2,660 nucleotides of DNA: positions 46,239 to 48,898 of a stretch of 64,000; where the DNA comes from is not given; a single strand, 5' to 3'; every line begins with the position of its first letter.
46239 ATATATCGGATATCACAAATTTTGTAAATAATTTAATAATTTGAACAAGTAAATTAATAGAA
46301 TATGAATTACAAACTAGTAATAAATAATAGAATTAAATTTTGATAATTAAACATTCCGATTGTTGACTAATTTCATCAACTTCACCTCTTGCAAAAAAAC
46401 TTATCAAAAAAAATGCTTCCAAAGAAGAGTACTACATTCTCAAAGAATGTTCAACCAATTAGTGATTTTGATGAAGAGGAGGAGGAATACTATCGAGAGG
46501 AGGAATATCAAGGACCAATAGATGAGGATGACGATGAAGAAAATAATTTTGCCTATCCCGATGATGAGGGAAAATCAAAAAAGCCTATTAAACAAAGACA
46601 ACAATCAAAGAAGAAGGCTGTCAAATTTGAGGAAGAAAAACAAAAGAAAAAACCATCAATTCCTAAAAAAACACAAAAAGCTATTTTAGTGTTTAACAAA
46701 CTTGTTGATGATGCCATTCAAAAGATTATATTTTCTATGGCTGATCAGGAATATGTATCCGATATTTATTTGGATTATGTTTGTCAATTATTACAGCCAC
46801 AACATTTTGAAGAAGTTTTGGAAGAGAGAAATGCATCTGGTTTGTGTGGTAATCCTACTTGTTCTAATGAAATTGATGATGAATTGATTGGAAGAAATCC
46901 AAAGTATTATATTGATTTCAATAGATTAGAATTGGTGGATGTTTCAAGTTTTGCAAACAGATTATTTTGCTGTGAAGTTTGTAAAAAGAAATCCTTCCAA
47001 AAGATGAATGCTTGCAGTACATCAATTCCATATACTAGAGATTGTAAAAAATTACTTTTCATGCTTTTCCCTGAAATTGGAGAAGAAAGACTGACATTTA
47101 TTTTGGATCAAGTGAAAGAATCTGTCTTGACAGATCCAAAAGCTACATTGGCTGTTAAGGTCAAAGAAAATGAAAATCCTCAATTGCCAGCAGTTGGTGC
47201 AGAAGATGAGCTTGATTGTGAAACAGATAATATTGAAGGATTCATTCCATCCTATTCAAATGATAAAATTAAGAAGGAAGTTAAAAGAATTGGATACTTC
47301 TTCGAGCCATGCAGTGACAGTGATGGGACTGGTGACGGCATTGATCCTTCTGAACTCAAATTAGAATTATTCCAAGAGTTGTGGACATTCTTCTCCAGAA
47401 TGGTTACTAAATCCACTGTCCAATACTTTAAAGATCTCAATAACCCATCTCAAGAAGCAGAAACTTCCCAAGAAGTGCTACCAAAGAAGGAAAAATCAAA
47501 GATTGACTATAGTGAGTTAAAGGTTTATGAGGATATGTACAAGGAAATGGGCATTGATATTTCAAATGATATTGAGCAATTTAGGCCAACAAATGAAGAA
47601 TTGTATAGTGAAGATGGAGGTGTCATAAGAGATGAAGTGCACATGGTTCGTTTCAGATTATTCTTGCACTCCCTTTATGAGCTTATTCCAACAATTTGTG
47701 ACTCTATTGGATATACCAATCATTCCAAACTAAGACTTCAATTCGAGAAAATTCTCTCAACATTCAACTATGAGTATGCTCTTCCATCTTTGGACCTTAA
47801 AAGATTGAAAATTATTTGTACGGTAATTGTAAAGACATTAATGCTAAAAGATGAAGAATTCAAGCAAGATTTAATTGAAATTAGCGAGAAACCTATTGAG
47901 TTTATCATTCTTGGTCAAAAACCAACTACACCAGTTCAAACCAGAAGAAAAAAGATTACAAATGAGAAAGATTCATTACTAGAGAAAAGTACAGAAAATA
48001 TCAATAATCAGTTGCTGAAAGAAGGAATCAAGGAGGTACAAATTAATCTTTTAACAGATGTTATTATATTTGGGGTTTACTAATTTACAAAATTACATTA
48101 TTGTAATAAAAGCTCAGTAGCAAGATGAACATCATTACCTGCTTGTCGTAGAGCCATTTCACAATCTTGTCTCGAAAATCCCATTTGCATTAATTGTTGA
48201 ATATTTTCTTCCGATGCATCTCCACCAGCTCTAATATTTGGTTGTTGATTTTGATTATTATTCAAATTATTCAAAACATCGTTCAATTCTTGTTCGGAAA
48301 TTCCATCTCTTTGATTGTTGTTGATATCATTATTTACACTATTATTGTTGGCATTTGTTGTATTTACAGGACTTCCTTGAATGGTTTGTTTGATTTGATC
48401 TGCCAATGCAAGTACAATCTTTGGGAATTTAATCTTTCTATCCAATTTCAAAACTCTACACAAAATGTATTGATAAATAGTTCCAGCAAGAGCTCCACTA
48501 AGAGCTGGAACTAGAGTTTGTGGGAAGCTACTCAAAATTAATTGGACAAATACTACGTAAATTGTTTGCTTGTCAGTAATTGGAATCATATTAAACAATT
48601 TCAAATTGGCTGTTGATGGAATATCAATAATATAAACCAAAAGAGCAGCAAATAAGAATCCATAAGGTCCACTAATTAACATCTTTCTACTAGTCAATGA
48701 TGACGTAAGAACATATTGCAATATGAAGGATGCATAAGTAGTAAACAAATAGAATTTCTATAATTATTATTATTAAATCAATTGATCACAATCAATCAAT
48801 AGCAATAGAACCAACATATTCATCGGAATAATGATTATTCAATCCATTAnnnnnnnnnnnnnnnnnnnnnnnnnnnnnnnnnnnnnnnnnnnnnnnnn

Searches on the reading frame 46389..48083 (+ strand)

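Call 67: search_protein_families(library=pfam, proteins=[window:46389-48083:+], max_evalue=0.001)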
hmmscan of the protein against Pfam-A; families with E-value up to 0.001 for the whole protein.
window:46389-48083:+ (564 aa): 1 family
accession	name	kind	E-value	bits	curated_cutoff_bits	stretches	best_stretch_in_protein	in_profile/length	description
PF04181.18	RPAP2_Rtr1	-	2.9e-11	43.9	33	1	134-202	2-67/75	Rtr1/RPAP2 family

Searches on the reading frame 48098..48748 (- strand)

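Call 67: search_protein_families(library=pfam, proteins=[window:48098-48748:-], max_evalue=0.001)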
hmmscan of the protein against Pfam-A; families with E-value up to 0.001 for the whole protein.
window:48098-48748:- (216 aa): 3 families
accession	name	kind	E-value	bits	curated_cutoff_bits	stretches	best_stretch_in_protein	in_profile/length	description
PF00627.37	UBA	-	3.5e-13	49.5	22.4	1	180-214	3-37/37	UBA/TS-N domain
PF22562.2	UBA_7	-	4.8e-07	30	27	1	181-215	3-38/48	UBA-like domain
PF22575.2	Vir1p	-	0.00058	18.1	29.5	1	35-180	278-421/922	Virilizer, yeast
